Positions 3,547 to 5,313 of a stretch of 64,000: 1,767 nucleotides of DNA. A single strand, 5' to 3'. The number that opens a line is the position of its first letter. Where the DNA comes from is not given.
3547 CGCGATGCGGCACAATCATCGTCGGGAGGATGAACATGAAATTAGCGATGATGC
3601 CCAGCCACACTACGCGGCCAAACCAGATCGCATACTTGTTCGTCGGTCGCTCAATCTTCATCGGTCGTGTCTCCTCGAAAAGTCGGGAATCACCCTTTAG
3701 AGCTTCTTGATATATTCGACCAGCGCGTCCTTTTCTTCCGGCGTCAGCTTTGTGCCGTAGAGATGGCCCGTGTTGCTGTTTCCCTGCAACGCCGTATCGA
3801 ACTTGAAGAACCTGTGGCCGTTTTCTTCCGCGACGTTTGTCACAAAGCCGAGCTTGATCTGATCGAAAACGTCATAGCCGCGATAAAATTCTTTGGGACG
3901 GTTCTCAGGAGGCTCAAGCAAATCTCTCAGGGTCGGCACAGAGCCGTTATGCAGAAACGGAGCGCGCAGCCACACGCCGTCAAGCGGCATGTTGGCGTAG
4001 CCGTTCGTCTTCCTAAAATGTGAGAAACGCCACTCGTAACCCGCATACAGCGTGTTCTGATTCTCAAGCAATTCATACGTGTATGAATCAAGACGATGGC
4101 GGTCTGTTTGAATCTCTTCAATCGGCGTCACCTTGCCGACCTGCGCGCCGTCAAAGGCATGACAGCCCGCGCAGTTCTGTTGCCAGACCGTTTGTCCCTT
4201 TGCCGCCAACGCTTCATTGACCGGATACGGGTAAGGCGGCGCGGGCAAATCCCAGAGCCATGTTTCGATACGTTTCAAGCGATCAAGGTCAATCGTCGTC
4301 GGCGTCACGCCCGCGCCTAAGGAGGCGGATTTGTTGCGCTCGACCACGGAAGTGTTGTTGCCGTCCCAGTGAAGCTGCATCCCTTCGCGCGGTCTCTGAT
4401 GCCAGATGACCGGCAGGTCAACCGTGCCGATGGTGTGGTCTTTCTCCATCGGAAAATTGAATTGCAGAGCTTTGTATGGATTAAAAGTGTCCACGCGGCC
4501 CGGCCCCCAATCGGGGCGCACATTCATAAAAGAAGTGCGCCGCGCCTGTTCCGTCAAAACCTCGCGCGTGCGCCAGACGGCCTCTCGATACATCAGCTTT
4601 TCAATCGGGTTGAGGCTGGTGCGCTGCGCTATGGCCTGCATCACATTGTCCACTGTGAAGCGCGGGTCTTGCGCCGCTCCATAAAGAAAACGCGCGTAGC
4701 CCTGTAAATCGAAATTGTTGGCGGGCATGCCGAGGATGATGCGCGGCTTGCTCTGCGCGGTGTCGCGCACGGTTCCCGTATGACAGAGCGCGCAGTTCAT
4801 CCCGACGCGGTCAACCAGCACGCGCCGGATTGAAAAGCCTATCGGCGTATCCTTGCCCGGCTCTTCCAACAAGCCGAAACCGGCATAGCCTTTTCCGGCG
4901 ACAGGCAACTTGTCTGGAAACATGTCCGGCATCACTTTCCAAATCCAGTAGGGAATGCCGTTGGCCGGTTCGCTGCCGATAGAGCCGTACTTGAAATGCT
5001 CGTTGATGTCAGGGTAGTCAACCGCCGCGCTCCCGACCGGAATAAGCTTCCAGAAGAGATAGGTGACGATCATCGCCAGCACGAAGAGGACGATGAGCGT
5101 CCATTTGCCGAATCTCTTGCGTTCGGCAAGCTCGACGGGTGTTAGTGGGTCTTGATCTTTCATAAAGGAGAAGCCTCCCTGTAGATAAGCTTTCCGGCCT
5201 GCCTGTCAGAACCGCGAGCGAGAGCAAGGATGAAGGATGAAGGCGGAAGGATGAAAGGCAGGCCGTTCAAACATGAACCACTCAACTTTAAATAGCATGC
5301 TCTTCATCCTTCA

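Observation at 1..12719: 12.7-kb co-directional redox cluster: two GMC flavoprotein oxidoreductases and two membrane-anchored di-heme CCP/MauG-like cytochromes, plus OYE, hydrolase and metallophosphoesterase genes. Candidate undescribed oxidase/quinol-peroxidase system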

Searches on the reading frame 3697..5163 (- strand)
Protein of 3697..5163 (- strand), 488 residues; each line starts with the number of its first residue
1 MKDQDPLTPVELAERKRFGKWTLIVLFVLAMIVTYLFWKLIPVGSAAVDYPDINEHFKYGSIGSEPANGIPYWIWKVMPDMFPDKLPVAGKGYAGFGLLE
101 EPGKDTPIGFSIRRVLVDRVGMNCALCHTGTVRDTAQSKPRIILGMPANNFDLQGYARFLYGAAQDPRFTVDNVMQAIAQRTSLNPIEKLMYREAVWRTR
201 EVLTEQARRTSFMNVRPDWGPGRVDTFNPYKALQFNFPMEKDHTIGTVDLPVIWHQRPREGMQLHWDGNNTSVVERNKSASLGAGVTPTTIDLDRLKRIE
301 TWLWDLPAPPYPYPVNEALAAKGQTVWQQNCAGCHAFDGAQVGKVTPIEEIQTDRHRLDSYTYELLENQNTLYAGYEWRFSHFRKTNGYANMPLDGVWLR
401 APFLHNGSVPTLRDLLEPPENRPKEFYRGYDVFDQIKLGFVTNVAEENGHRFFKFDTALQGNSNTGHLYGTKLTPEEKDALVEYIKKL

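Call 6: search_protein_families(library=pfam, proteins=[window:3697-5163:-], max_evalue=0.01)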
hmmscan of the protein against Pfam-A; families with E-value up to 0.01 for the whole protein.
window:3697-5163:- (488 aa): 3 families
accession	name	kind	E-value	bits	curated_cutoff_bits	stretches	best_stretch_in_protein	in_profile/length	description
PF21419.2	RoxA-like_Cyt-c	-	7.7e-16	57.8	26.7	1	388-426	1-38/39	RoxA-like, cytochrome c-like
PF00034.26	Cytochrom_C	-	2.7e-10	41.8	21.3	1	320-348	1-30/90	Cytochrome c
PF13442.11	Cytochrome_CBB3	-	2.2e-08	34.7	27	1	319-346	2-25/68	Cytochrome C oxidase, cbb3-type, subunit III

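Call 7: search_protein_families(library=ncbifam, proteins=[window:3697-5163:-], max_evalue=0.01)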
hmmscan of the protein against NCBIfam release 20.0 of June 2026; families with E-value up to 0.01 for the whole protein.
window:3697-5163:- (488 aa): 8 families
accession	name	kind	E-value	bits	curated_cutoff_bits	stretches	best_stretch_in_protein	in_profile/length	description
NF040606.1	CytoC_perox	subfamily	4.7e-59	200.9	150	2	383-486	420-523/524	di-heme-cytochrome C peroxidase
NF051462.1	RoxC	equivalog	1.6e-24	86.1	900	3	384-432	648-695/812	putative rubber dioxygenase RoxC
NF050033.2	RoxA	exception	8.7e-17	60.9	1000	2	384-431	507-553/673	rubber dioxygenase RoxA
NF050034.1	RoxB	equivalog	1.8e-16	59.8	900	1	379-425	469-516/652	rubber dioxygenase RoxB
TIGR04494.1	c550_PedF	equivalog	2.5e-06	27.4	122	1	284-355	18-86/133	cytochrome c-550 PedF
NF050122.1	bc1_QcrC_actin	exception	0.00067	19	200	0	319-340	135-156/253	cytochrome bc1 complex diheme cytochrome c subunit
TIGR00782.1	ccoP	equivalog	0.0015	17.9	179.95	1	314-340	197-223/285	cytochrome-c oxidase, cbb3-type subunit III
NF045930.1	Cytc6PetJCyano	equivalog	0.0042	17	135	0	320-337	28-45/110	cytochrome c6 PetJ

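Call 8: search_solved_structures(query=window:3697-5163:-, max_evalue=1, show_alignments=2)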
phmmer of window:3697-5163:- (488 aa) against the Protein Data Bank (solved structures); distinct sequences matched with E-value up to 1: 6.
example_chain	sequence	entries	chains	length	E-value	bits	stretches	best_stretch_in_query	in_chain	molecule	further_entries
4b2n_A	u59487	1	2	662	1.5e-09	40.3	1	385-431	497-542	70 KDA PROTEIN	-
6v59_A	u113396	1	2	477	0.12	14.2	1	394-444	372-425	Di-haem cytochrome c peroxidase family protein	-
6nx0_A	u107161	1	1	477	0.17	13.6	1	394-444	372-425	Di-haem cytochrome c peroxidase family protein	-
9g83_v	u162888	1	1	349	0.43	12.3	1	314-340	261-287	Cbb3-type cytochrome c oxidase subunit CcoP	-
1rap_A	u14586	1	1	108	0.61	11.8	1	319-357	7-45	REP A2 ISO-1-CYTOCHROME C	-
3mi7_X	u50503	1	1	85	0.7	11.6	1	342-411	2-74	Regulatory protein E2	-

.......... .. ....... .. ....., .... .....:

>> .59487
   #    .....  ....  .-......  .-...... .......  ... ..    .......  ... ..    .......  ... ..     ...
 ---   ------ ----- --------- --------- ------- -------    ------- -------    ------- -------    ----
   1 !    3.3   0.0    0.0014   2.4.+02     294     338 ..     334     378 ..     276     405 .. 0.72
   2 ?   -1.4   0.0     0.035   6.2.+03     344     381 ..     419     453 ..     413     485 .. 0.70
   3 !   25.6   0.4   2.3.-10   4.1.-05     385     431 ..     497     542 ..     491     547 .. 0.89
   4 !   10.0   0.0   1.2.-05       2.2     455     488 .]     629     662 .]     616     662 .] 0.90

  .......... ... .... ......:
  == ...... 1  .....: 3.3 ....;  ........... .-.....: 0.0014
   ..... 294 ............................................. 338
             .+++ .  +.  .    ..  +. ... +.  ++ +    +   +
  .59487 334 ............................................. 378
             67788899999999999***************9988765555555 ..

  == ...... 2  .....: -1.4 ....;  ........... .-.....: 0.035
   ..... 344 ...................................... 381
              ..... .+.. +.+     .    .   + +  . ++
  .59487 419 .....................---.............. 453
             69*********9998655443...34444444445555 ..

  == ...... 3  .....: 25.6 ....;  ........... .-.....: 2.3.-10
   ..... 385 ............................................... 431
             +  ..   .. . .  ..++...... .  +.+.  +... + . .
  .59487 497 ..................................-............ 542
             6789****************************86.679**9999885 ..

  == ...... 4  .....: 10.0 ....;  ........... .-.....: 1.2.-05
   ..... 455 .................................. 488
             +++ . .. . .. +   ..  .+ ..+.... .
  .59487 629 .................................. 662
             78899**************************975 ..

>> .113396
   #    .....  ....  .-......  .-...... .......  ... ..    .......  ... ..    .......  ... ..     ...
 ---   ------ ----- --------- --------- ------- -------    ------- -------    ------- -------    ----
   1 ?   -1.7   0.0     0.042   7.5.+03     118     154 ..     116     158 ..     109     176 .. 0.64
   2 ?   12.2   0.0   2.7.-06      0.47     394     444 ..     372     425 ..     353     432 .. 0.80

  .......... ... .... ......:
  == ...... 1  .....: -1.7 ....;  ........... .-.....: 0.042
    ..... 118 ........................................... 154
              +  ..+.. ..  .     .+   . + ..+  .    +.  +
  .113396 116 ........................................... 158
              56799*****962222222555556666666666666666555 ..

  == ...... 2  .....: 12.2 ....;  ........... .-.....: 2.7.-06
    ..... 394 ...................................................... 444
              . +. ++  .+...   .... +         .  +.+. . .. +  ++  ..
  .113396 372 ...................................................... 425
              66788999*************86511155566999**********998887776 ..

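Call 9: find_homologous_proteins(query=window:3697-5163:-, max_evalue=0.00001)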
Query window:3697-5163:- (488 aa): 7950 proteins with E <= 0.00001 among 8000 candidates; the best 120 are listed.
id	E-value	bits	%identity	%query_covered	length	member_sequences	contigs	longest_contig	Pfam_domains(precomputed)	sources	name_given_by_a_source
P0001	0.0e+0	1166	100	100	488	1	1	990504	PF13442.12,PF21419.3,PF00034.27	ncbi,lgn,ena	-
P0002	0.0e+0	1061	90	100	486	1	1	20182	PF13442.12,PF21419.3,PF00034.27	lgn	-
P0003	0.0e+0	1016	87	100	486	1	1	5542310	PF13442.12,PF21419.3,PF00034.27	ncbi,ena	-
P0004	2.1e-297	1005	86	100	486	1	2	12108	PF13442.12,PF21419.3,PF00034.27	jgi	-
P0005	5.9e-297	1003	86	100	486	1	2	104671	PF13442.12,PF21419.3,PF00034.27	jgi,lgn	jgi:hypothetical protein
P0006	1.6e-296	1002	84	100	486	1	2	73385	PF13442.12,PF21419.3,PF00034.27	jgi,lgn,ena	jgi:hypothetical protein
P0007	2.7e-296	1001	84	100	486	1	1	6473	PF13442.12,PF21419.3,PF00034.27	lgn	-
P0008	3.2e-290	981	82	100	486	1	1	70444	PF13442.12,PF21419.3,PF00034.27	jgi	jgi:hypothetical protein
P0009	6.5e-283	957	81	100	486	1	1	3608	PF13442.12,PF21419.3,PF00034.27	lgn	-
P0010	9.2e-282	953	80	100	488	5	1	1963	PF13442.12,PF21419.3,PF00034.27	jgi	jgi:hypothetical protein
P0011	1.2e-280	950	81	100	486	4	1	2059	PF13442.12,PF21419.3,PF00034.27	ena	-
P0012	2.4e-278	942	79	100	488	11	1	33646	PF13442.12,PF21419.3,PF00034.27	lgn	-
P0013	6.1e-278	941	79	100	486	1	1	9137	PF13442.12,PF21419.3,PF00034.27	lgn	-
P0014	9.7e-276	933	78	100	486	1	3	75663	PF13442.12,PF21419.3,PF00034.27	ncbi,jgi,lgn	jgi:hypothetical protein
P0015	1.9e-272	923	78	100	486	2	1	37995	PF13442.12,PF21419.3,PF00034.27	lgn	-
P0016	7.4e-270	914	77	100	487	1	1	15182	PF13442.12,PF21419.3,PF00034.27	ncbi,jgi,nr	ncbi:MAG TPA: c-type cytochrome, partial [Pyrinomonadaceae bacterium]|jgi:hypothetical protein|nr:c-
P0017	1.3e-268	910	78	100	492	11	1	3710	PF13442.12,PF21419.3,PF00034.27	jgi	jgi:RoxA-like, cytochrome c-like/Cytochrome C oxidase, cbb3-type, subunit III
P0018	4.8e-268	908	77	100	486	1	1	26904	PF13442.12,PF21419.3,PF00034.27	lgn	-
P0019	2.8e-267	905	76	100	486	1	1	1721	PF13442.12,PF21419.3,PF00034.27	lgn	-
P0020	8.0e-267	904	76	100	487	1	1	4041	PF13442.12,PF21419.3,PF00034.27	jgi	jgi:Cytochrome c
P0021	1.4e-266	903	75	100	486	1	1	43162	PF13442.12,PF21419.3,PF00034.27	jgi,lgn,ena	jgi:hypothetical protein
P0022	2.2e-266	902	75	100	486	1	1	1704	PF13442.12,PF21419.3,PF00034.27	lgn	-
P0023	2.6e-266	902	76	100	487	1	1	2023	PF13442.12,PF21419.3,PF00034.27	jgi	-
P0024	5.4e-266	901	76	100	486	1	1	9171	PF13442.12,PF21419.3,PF00034.27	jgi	jgi:Cytochrome C oxidase, cbb3-type, subunit III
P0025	8.5e-266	901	76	100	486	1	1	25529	PF13442.12,PF21419.3,PF00034.27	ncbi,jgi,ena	ncbi:MAG TPA: cytochrome c [Pyrinomonadaceae bacterium]|jgi:hypothetical protein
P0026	1.0e-265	900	77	100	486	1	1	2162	PF13442.12,PF21419.3,PF00034.27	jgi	jgi:hypothetical protein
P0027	1.6e-265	900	76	100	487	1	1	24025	PF13442.12,PF21419.3,PF00034.27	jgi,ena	-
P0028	3.9e-265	898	75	100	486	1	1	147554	PF13442.12,PF21419.3,PF00034.27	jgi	jgi:mono/diheme cytochrome c family protein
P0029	1.4e-264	897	76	100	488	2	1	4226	PF13442.12,PF21419.3,PF00034.27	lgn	-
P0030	1.5e-264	896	75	100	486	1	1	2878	PF13442.12,PF21419.3,PF00034.27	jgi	jgi:hypothetical protein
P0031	6.5e-264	894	75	100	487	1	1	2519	PF13442.12,PF21419.3,PF00034.27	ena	-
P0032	1.7e-263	893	76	100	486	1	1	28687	PF13442.12,PF21419.3,PF00034.27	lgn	-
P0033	3.1e-263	892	75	100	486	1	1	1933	PF13442.12,PF21419.3,PF00034.27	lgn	-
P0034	7.2e-263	891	75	100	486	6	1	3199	PF13442.12,PF21419.3,PF00034.27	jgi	jgi:hypothetical protein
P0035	1.1e-262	890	75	100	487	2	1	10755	PF13442.12,PF21419.3,PF00034.27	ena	-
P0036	5.6e-262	888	76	99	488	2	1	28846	PF13442.12,PF21419.3,PF00034.27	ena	-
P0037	1.7e-260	883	75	100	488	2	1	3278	PF13442.12,PF21419.3,PF00034.27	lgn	-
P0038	5.2e-259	878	75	100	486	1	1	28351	PF13442.12,PF21419.3,PF00034.27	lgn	-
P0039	1.7e-258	876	74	100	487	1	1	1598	PF13442.12,PF21419.3,PF00034.27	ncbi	-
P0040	1.6e-257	873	76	99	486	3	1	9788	PF13442.12,PF21419.3,PF00034.27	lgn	-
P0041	9.6e-257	871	75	100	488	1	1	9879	PF13442.12,PF21419.3,PF00034.27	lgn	-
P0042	1.9e-255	866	75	99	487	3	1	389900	PF13442.12,PF21419.3,PF00034.27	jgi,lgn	jgi:hypothetical protein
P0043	3.1e-255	866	76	99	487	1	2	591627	PF13442.12,PF21419.3,PF00034.27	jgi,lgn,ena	jgi:hypothetical protein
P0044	8.9e-254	861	74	99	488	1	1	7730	PF13442.12,PF21419.3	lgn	-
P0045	1.8e-253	860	73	100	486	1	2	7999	PF13442.12,PF21419.3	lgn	-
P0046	2.3e-249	846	73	99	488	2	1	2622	PF13442.12,PF21419.3,PF00034.27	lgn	-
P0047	3.9e-249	846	74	99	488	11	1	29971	PF13442.12,PF21419.3,PF00034.27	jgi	jgi:hypothetical protein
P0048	1.3e-246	837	73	99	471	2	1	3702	PF13442.12,PF21419.3,PF00034.27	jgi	jgi:hypothetical protein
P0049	5.9e-243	825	70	100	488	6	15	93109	PF13442.12,PF21419.3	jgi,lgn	jgi:hypothetical protein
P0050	5.8e-240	815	70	98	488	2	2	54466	PF13442.12,PF21419.3,PF00034.27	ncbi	-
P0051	7.9e-240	815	69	100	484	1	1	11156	PF13442.12,PF21419.3,PF00034.27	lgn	-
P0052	8.3e-238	808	69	100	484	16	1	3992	PF13442.12,PF21419.3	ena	-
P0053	2.3e-237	807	68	100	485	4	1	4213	PF13442.12,PF21419.3,PF00034.27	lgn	-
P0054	7.5e-237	805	69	100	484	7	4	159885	PF13442.12,PF21419.3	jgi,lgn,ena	-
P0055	7.6e-237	805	70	100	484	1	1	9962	PF13442.12,PF21419.3,PF00034.27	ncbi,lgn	ncbi:MAG: cytochrome c [bacterium]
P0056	1.2e-235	801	69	100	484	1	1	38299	PF13442.12,PF21419.3,PF00034.27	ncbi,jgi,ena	ncbi:MAG TPA: cytochrome c [Pyrinomonadaceae bacterium]|jgi:hypothetical protein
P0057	3.7e-235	800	68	100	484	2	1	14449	PF13442.12,PF21419.3,PF00034.27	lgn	-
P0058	8.3e-235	798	69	100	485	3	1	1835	PF13442.12,PF21419.3,PF00034.27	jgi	jgi:hypothetical protein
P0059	9.7e-235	798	69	100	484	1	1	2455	PF13442.12,PF21419.3,PF00034.27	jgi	jgi:hypothetical protein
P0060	2.7e-234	797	69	100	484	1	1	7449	PF13442.12,PF21419.3,PF00034.27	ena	-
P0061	3.0e-234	797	68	99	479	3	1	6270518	PF13442.12,PF21419.3,PF00034.27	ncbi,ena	-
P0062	3.1e-234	796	69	100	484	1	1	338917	PF13442.12,PF21419.3,PF00034.27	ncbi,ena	-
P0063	6.5e-234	795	68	100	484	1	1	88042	PF13442.12,PF21419.3,PF00034.27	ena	-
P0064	8.9e-234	795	68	100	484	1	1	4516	PF13442.12,PF21419.3,PF00034.27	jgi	jgi:mono/diheme cytochrome c family protein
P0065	3.8e-233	793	71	93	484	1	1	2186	PF13442.12,PF21419.3,PF00034.27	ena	-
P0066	9.9e-233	791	71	93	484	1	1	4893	PF13442.12,PF21419.3,PF00034.27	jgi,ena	-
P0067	1.7e-232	791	69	100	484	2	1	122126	PF13442.12,PF21419.3,PF00034.27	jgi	jgi:mono/diheme cytochrome c family protein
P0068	4.5e-232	789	68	100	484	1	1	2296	PF13442.12,PF21419.3,PF00034.27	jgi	jgi:mono/diheme cytochrome c family protein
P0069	3.3e-231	786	68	100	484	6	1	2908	PF13442.12,PF21419.3,PF00034.27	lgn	-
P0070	8.9e-231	785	68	100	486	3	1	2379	PF13442.12,PF21419.3,PF00034.27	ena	-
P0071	1.6e-230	784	68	100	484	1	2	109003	PF13442.12,PF21419.3,PF00034.27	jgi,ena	-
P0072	2.4e-230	784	67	100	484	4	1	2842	PF13442.12,PF21419.3,PF00034.27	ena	-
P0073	3.9e-230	783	67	100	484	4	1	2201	PF13442.12,PF21419.3,PF00034.27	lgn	-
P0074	3.0e-229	780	68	100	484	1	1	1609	PF13442.12,PF21419.3,PF00034.27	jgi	-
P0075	3.4e-229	780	66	100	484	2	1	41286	PF13442.12,PF21419.3,PF00034.27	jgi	jgi:mono/diheme cytochrome c family protein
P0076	4.4e-229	779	67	100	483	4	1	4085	PF13442.12,PF21419.3,PF00034.27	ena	-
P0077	1.7e-228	778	67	100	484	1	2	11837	PF13442.12,PF21419.3,PF00034.27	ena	-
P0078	2.4e-228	777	66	100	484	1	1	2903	PF13442.12,PF21419.3,PF00034.27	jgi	jgi:hypothetical protein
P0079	2.5e-228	777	67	100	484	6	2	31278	PF13442.12,PF21419.3,PF00034.27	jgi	jgi:mono/diheme cytochrome c family protein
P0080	3.6e-228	776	68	100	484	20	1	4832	PF13442.12,PF21419.3,PF00034.27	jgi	jgi:mono/diheme cytochrome c family protein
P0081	6.9e-228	776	66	100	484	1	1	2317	PF13442.12,PF21419.3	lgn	-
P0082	8.4e-228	775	67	100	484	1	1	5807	PF13442.12,PF21419.3,PF00034.27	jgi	jgi:hypothetical protein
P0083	1.0e-227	775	66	100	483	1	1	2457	PF13442.12,PF21419.3,PF00034.27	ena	-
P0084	1.9e-227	774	67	100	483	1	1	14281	PF13442.12,PF21419.3,PF00034.27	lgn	-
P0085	3.2e-227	773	66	100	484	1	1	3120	PF13442.12,PF21419.3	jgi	jgi:hypothetical protein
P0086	5.3e-227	773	67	100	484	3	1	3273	PF13442.12,PF21419.3,PF00034.27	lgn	-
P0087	9.7e-227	772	68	100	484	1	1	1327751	PF13442.12,PF21419.3,PF00034.27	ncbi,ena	-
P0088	4.7e-226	769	66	100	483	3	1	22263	PF13442.12,PF21419.3,PF00034.27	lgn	-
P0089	1.3e-225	768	66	100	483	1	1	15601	PF13442.12,PF21419.3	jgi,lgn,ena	-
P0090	8.1e-225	765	67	100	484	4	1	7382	PF13442.12,PF21419.3,PF00034.27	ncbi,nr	ncbi:MAG: cytochrome c [Acidobacteriota bacterium]|nr:cytochrome c [Acidobacteriota bacterium]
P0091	3.2e-223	760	65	100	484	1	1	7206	PF13442.12,PF21419.3,PF00034.27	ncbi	-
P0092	1.2e-222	758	65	99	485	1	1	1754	PF13442.12,PF21419.3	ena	-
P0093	3.9e-218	743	64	99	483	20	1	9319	PF13442.12,PF21419.3,PF00034.27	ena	-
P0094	8.3e-218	742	69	91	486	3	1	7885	PF13442.12,PF21419.3,PF00034.27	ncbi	-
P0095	1.1e-217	742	67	96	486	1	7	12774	PF13442.12,PF21419.3,PF00034.27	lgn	-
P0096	1.8e-217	741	70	90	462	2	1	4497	PF13442.12,PF21419.3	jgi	jgi:hypothetical protein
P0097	3.3e-217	740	67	93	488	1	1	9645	PF13442.12,PF21419.3,PF00034.27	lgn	-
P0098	5.0e-217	740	66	99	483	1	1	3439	PF13442.12,PF21419.3,PF00034.27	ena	-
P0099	9.2e-217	739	64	100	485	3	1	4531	PF13442.12,PF21419.3,PF00034.27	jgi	-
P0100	1.5e-216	738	64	99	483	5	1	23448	PF13442.12,PF21419.3,PF00034.27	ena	-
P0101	1.7e-216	738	68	90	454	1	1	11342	PF13442.12,PF21419.3,PF00034.27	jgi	jgi:hypothetical protein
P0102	6.8e-216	736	64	99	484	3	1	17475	PF21419.3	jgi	jgi:hypothetical protein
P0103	1.4e-215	735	65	99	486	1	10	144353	PF13442.12,PF21419.3,PF00034.27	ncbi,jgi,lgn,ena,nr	ncbi:MAG TPA: c-type cytochrome [Bryobacteraceae bacterium]|nr:c-type cytochrome [Bryobacteraceae ba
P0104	4.9e-215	733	66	93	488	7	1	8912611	PF13442.12,PF21419.3,PF00034.27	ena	-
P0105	7.6e-215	732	63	99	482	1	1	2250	PF13442.12,PF21419.3,PF00034.27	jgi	jgi:hypothetical protein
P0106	7.7e-215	732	64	99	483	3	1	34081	PF13442.12,PF21419.3,PF00034.27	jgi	jgi:hypothetical protein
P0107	1.1e-214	732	65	95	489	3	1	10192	PF13442.12,PF21419.3,PF00034.27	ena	-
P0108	1.1e-214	732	64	100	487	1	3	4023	PF21419.3,PF00034.27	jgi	jgi:mono/diheme cytochrome c family protein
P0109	1.7e-214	731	64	99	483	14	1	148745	PF13442.12,PF21419.3,PF00034.27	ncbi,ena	-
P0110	3.6e-214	730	65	97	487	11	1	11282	PF13442.12,PF21419.3,PF00034.27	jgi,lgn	jgi:hypothetical protein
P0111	4.1e-214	730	69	92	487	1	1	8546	PF13442.12,PF21419.3,PF00034.27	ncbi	ncbi:MAG TPA: c-type cytochrome [Allocoleopsis sp.]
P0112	4.7e-214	730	63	100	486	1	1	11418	PF13442.12,PF21419.3,PF00034.27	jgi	jgi:mono/diheme cytochrome c family protein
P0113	5.6e-214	730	65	97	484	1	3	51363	PF13442.12,PF21419.3,PF00034.27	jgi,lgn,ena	jgi:hypothetical protein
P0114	6.0e-214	730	63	100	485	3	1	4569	PF13442.12,PF21419.3,PF00034.27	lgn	-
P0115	6.7e-214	729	65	99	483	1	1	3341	PF13442.12,PF21419.3,PF00034.27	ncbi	-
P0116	1.5e-213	728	67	93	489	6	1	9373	PF13442.12,PF21419.3,PF00034.27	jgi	jgi:hypothetical protein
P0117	2.6e-213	727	64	99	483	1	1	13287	PF13442.12,PF21419.3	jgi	jgi:hypothetical protein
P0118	3.4e-213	727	66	93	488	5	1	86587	PF13442.12,PF21419.3,PF00034.27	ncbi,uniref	ncbi:cytochrome c [Nostoc sp.]|uniref:c-type cytochrome n=1 Tax=Nostoc sp. TaxID=1180 RepID=UPI002FF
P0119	4.7e-213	727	64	100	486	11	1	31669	PF13442.12,PF21419.3,PF00034.27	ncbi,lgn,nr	ncbi:MAG TPA: cytochrome c [Blastocatellia bacterium]|nr:cytochrome c [Blastocatellia bacterium]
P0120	6.6e-213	726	66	96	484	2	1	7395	PF13442.12,PF21419.3,PF00034.27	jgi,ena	-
